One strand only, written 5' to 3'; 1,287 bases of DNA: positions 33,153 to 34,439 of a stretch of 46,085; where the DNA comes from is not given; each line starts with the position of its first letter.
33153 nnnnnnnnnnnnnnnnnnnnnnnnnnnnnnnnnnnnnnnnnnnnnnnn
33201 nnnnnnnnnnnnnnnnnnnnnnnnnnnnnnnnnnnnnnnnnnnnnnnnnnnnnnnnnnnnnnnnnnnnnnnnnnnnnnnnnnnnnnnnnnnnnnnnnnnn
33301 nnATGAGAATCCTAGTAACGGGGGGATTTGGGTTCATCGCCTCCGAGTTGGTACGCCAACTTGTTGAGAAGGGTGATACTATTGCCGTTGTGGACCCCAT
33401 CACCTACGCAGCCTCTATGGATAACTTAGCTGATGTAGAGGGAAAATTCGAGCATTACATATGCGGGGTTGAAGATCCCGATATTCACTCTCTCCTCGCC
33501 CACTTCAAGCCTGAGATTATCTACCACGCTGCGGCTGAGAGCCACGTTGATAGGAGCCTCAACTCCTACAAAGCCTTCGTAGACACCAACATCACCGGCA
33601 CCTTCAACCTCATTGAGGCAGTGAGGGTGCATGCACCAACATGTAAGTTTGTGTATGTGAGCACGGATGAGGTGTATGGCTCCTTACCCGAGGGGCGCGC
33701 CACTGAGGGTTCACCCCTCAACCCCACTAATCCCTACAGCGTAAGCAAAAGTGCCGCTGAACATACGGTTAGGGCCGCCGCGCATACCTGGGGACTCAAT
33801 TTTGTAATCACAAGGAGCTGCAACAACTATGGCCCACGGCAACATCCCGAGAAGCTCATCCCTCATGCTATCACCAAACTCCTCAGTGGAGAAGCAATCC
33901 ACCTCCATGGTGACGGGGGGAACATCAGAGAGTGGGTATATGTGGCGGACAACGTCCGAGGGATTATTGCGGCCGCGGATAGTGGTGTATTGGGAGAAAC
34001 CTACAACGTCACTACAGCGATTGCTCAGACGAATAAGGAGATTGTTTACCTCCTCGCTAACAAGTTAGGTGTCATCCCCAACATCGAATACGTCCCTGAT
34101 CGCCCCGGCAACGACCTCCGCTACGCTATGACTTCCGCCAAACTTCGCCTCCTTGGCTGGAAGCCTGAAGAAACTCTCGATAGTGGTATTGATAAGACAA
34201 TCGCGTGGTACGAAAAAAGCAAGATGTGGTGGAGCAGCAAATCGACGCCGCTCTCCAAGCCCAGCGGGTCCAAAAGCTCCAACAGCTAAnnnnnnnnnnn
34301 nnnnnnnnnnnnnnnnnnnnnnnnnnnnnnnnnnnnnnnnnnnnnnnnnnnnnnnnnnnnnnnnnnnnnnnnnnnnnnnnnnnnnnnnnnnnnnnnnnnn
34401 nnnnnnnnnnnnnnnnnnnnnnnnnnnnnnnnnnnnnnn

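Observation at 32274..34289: dTDP-6-deoxyhexose (rhamnose-type) pathway genes lie between the small and large terminase genes, with no RmlA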

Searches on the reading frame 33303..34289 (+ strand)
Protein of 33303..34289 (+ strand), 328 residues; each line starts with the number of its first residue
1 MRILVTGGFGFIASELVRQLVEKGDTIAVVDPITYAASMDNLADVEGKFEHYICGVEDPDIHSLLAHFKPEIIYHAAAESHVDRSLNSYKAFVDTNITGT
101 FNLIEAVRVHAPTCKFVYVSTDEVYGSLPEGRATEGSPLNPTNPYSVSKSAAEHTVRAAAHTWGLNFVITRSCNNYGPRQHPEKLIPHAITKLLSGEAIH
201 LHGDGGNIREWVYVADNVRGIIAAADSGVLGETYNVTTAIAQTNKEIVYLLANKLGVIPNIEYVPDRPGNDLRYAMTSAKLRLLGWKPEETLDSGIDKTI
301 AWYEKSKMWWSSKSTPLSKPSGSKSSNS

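Call 3: search_protein_families(library=pfam, proteins=[window:33303-34289:+], max_evalue=0.1)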
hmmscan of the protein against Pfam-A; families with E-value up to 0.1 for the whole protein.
window:33303-34289:+ (328 aa): 10 families
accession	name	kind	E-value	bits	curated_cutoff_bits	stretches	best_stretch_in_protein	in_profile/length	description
PF16363.11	GDP_Man_Dehyd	-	9.8e-61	206.5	27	1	4-299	1-332/332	GDP-mannose 4,6 dehydratase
PF01370.27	Epimerase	-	2.5e-57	194.5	20.9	1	3-236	1-239/240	NAD dependent epimerase/dehydratase family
PF01073.25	3Beta_HSD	-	5.8e-18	65.3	22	1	4-234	1-246/280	3-beta hydroxysteroid dehydrogenase/isomerase family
PF04321.23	RmlD_sub_bind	-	2.9e-16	59.8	27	1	1-162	1-142/287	RmlD substrate binding domain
PF02719.21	Polysacc_synt_2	-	2.6e-15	56.8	20.2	1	3-251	1-247/293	Polysaccharide biosynthesis protein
PF07993.18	NAD_binding_4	-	4e-14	52.8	20.1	1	41-172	62-204/258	Male sterility protein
PF00106.31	adh_short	-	0.00021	21.3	26.6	1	3-107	3-119/195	short chain dehydrogenase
PF13460.12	NAD_binding_10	-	0.0014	18.9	27.2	1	7-163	1-138/184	NAD(P)H-binding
PF13561.12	adh_short_C2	-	0.012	15.7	27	1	72-165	74-163/236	Enoyl-(Acyl carrier protein) reductase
PF08659.16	KR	-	0.039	14.3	22.6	1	3-69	3-76/180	KR domain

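Call 4: search_protein_families(library=ncbifam, proteins=[window:33303-34289:+], max_evalue=0.1)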
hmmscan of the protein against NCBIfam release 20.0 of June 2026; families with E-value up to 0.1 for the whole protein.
window:33303-34289:+ (328 aa): 33 families (the best 25 are shown)
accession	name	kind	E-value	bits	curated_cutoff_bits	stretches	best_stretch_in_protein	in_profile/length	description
TIGR01181.1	dTDP_gluc_dehyt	equivalog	7e-102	340.8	365.1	1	2-311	1-319/321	dTDP-glucose 4,6-dehydratase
NF007582.0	PRK10217.1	equivalog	8.5e-74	248.8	698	1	2-311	3-339/355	dTDP-glucose 4,6-dehydratase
NF007490.0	PRK10084.1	subfamily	4.7e-73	246.2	649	1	1-311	1-342/361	dTDP-glucose 4,6-dehydratase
TIGR04180.1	EDH_00030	hypoth_equivalog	3.1e-37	128.2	475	1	3-261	1-262/297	NAD-dependent 4,6-dehydratase LegB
TIGR01179.1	galE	equivalog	1.9e-32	112.4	262.3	1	2-306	1-328/332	UDP-glucose 4-epimerase GalE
TIGR02197.1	heptose_epim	equivalog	2.1e-27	96.1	274.6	1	3-305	1-315/316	ADP-glyceromanno-heptose 6-epimerase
TIGR02622.1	CDP_4_6_dhtase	equivalog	1.6e-25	90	278.45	1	2-307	6-334/352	CDP-glucose 4,6-dehydratase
NF011728.1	PRK15181.1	equivalog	3.2e-20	72.4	760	1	2-304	17-338/348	Vi polysaccharide biosynthesis UDP-N-acetylglucosaminuronic acid C-4 epimerase TviC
NF007956.0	PRK10675.1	subfamily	6.7e-19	68.2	394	1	1-305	1-331/338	UDP-glucose 4-epimerase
NF042422.1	oxyalk_red_OleD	equivalog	4.8e-17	62.3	580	1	1-227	1-217/329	2-alkyl-3-oxoalkanoate reductase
TIGR03466.1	HpnA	hypoth_equivalog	1.3e-16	60.4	367.65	1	1-265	1-256/327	hopanoid-associated sugar epimerase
NF047922.1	GDPFucSynFcl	equivalog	1.4e-16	60.8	500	1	57-305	41-303/308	GDP-L-fucose synthase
TIGR01472.1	gmd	equivalog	2.3e-16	59.9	415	1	51-256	59-269/342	GDP-mannose 4,6-dehydratase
NF052578.1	StrlDmthSdmBMthl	equivalog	2.7e-15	56.9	600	1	1-250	1-240/328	sterol demethylase protein SdmB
TIGR01214.1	rmlD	equivalog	7.9e-15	54.7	224.05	1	2-178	1-153/285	dTDP-4-dehydrorhamnose reductase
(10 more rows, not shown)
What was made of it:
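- Checked: RmlB: TIGR01181 340.8 bits, and PF16363/PF01370 at E 1e-57 to 1e-61 (calls 3, 4).
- Full-length match to TIGR01181 (340.8 bits; call 4).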

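Call 8: search_protein_families(library=phrogs, proteins=[window:33303-34289:+], max_evalue=0.001)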
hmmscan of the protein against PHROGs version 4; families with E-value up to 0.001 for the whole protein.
window:33303-34289:+ (328 aa): 1 family
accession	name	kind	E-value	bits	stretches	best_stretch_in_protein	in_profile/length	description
phrog_540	-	DNA, RNA and nucleotide metabolism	1.1e-81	276.3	1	1-317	293-605/715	nucleotide-sugar epimerase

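Call 10: search_dna_similar(query=window:33303-34289:+, collection=phages, mode=protein, max_rows=30)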
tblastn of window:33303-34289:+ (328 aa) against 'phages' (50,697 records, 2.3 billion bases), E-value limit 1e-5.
Records with a match: 355; places in all: 558; records where one place covers at least 80% of the query: 304.
Best place of each record, by identity: <60% 355.
By first word of the organism name: Escherichia 92; Synechococcus 69; Bacteriophage 57; Streptomyces 11; Listeria 10; Maribacter 8; Marine 7; Campylobacter 7; Salmonella 7; uncultured 7; and 32 more.
By host as written in the record: - 137; Escherichia coli 25; Escherichia coli K-12 MG1655 14; Listeria monocytogenes 10; Maribacter forsetii DSM18668 8; Campylobacter jejuni 7; Escherichia sp. 5; Synechococcus sp. 5; and 84 more.
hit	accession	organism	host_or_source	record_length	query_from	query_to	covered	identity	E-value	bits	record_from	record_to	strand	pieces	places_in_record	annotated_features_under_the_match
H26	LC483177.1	Klebsiella phage 05F01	Klebsiella quasipneumoniae strain S05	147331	1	310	95%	44.1%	2e-77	263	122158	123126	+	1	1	dTDP-glucose 4,6-dehydratase | putative glucose-1-phosphate thymidylyltransferase | hypothetical protein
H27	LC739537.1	Escherichia phage phiWec188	Escherichia coli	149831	1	310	95%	42.2%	3e-73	251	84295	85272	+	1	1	rffG: dTDP-glucose 4,6-dehydratase | hypothetical protein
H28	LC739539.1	Escherichia phage phiWec190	Escherichia coli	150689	1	310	95%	42.2%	3e-73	251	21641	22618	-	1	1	rffG: dTDP-glucose 4,6-dehydratase | hypothetical protein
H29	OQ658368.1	Pseudomonas phage sp.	Pseudomonas aeruginosa PACL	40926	1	309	94%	42.2%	3e-67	234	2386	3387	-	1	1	hypothetical protein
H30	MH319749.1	Marine virus AG-345-F15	single cell amplified by WGA-X; seawater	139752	1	306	93%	42.3%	2e-65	228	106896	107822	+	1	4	record has no annotation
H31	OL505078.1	Escherichia phage BI-EHEC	Enterohemorrhagic Escherichia coli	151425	1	310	95%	41.6%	1e-71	246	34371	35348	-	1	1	hypothetical protein (x2)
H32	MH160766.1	Escherichia phage vB_EcoM-Ro121lw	Escherichia sp. STEC O121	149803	1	310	95%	41.3%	4e-72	248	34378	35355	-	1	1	dTDP-glucose 4,6-dehydratase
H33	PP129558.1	Escherichia phage vB_EcoM_01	Escherichia sp.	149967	1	310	95%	41.3%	7e-72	247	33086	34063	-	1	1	rfbB: dTDP-glucose 4,6-dehydratase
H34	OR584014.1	Pseudomonas phage PsgM04F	Pseudomonas coronafaciens pv. garcae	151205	1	310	95%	41.3%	1e-71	246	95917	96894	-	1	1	nucleotide-sugar epimerase | hypothetical protein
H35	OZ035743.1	Phapecoctavirus DIJ07P1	-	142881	1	310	95%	41.3%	3e-71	245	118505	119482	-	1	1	record has no annotation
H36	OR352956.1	Escherichia phage AV126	Escherichia coli ESBL080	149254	1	310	95%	41.3%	3e-71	245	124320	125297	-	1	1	dTDP-glucose 4,6-dehydratase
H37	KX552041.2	Escherichia phage ESCO13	Escherichia coli BEN 4311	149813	1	310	95%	41.3%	3e-71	245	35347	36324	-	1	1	dTDP-glucose 4,6-dehydratase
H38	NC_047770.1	Escherichia phage ESCO13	Escherichia coli BEN 4311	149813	1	310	95%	41.3%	3e-71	245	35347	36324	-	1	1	nucleotide-sugar epimerase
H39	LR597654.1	Escherichia phage phAPEC8_ev052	-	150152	1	310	95%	41.3%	3e-71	245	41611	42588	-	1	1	dTDP-glucose 4,6-dehydratase (EC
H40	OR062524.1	Escherichia phage vB_EcoM_3A1_SA_NWU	Escherichia coli O177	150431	1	310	95%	41.3%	3e-71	245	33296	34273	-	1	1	dTDP-glucose 4,6-dehydratase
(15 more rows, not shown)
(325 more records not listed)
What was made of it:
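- Closest known: Bacterial and phage dTDP-L-rhamnose pathway. Same: The first committed enzyme, RmlB, is 44% identical to the 05F01 protein (call 10).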

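Call 55: get_annotated_region(hit=H26, flank=4000)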
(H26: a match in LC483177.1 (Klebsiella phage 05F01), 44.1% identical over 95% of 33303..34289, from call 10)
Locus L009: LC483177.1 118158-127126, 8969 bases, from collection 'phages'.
description: Klebsiella phage 05F01 DNA, complete genome.
organism: Klebsiella phage 05F01 (NCBI taxid 2583037)
taxonomy: Viruses; Duplodnaviria; Heunggongvirae; Uroviricota; Caudoviricetes; Stephanstirmvirinae
host: Klebsiella quasipneumoniae strain S05; source: -; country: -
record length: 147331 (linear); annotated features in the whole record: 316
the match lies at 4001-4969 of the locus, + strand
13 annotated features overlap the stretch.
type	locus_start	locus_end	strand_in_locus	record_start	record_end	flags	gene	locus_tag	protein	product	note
CDS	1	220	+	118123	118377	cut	-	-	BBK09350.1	hypothetical protein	gene_236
CDS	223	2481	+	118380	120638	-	-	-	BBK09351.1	ribonucleoside-diphosphate reductase large subunit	gene_237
CDS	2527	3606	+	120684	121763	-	-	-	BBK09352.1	putative ribonucleotide reductase of class Ia (aerobic) beta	gene_238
CDS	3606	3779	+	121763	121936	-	-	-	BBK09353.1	hypothetical protein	gene_239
CDS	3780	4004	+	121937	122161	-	-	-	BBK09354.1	hypothetical protein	gene_240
CDS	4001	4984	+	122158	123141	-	-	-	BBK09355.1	dTDP-glucose 4,6-dehydratase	gene_241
CDS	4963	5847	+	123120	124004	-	-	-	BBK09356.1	putative glucose-1-phosphate thymidylyltransferase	gene_242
CDS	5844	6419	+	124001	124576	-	-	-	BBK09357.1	dTDP-4-dehydrorhamnose 3,5-epimerase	gene_243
CDS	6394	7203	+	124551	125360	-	-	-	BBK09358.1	putative dTDP-4-dehydrorhamnose reductase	gene_244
CDS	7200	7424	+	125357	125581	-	-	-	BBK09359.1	glutaredoxin 3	gene_245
CDS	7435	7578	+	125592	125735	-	-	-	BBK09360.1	hypothetical protein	gene_246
CDS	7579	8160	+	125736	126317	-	-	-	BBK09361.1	DUF3380 domain-containing protein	gene_247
CDS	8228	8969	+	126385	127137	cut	-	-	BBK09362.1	putative cytoplasmic PhoH protein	gene_248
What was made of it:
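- Closest known: Bacterial and phage dTDP-L-rhamnose pathway. Same: It is phage-encoded (call 55).
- Some phages do carry complete rmlBACD sets (call 55).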

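Call 56: get_annotated_region(hit=H29, flank=6000)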
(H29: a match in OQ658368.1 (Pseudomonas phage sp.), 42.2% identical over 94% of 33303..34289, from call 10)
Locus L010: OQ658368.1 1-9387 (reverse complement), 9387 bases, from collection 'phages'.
description: Pseudomonas phage sp., complete genome.
organism: Pseudomonas phage sp. (NCBI taxid 2729638)
taxonomy: Viruses
host: Pseudomonas aeruginosa PACL; source: sputum of Homo sapiens; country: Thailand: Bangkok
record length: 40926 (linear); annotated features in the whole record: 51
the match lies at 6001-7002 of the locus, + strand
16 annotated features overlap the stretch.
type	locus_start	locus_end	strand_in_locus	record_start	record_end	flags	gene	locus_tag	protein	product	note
CDS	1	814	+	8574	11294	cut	-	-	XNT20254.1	hypothetical protein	-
CDS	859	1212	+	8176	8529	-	-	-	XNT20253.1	hypothetical protein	-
CDS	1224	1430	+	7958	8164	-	-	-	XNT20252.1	DksA-like zinc finger domain containing protein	-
CDS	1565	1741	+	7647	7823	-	-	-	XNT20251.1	hypothetical protein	-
CDS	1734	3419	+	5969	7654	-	-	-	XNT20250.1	hypothetical protein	-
CDS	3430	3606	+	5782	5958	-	-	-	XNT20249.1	hypothetical protein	-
CDS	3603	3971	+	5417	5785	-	-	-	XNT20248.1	hypothetical protein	-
CDS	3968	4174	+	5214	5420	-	-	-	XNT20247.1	hypothetical protein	-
CDS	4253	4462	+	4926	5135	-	-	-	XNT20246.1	hypothetical protein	-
CDS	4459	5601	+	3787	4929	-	-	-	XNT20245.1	integrase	-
repeat_region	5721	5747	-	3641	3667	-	-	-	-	-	attL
CDS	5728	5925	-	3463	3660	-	-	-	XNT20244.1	hypothetical protein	-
CDS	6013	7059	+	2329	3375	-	-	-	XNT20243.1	hypothetical protein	gp067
CDS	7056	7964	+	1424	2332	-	-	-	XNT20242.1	putative dTDP-4-dehydrorhamnose reductase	-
CDS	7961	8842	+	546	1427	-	-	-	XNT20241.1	hypothetical protein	gp066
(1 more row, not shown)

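Call 80: search_solved_structures(query=window:33303-34289:+, max_evalue=1e-40)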
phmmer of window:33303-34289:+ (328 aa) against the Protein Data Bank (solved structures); distinct sequences matched with E-value up to 1e-40: 10.
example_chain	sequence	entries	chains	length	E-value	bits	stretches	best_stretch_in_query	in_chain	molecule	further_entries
1r66_A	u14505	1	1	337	2.6e-75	257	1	1-315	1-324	TDP-glucose-4,6-dehydratase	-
1r6d_A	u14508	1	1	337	3.4e-74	253.3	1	1-315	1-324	TDP-glucose-4,6-dehydratase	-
2hun_A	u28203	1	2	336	1.1e-73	251.7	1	1-311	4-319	336aa long hypothetical dTDP-glucose 4,6-dehydratase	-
6bi4_A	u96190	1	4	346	3.7e-71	243.4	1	1-311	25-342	dTDP-glucose 4,6-dehydratase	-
1bxk_A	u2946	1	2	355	2.2e-70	240.8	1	2-312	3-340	PROTEIN (DTDP-GLUCOSE 4,6-DEHYDRATASE)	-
1g1a_A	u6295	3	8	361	2.3e-69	237.4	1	1-312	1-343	DTDP-D-GLUCOSE 4,6-DEHYDRATASE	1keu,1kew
8shh_A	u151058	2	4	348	1.5e-67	231.4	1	2-312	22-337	dTDP-glucose 4,6-dehydratase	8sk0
8du1_A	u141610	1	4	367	2.1e-66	227.7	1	2-312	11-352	dTDP-glucose 4,6-dehydratase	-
1kep_A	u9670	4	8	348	6.6e-62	212.9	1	2-314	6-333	dTDP-D-glucose 4,6-dehydratase | DTDP-GLUCOSE 4,6-DEHYDRATASE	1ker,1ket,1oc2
6vlo_A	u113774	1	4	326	1.5e-53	185.5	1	2-305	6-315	Putative dTDP-D-glucose 4,6-dehydratase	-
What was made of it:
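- Closest known: Chlorovirus and mimivirus rhamnose pathways. Different: This RmlB is closer to bacterial dTDP-glucose enzymes (257 bits) than to mimivirus R141 (185 bits) (call 80).
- All top PDB sequence hits are characterised dTDP-glucose 4,6-dehydratases (call 80).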
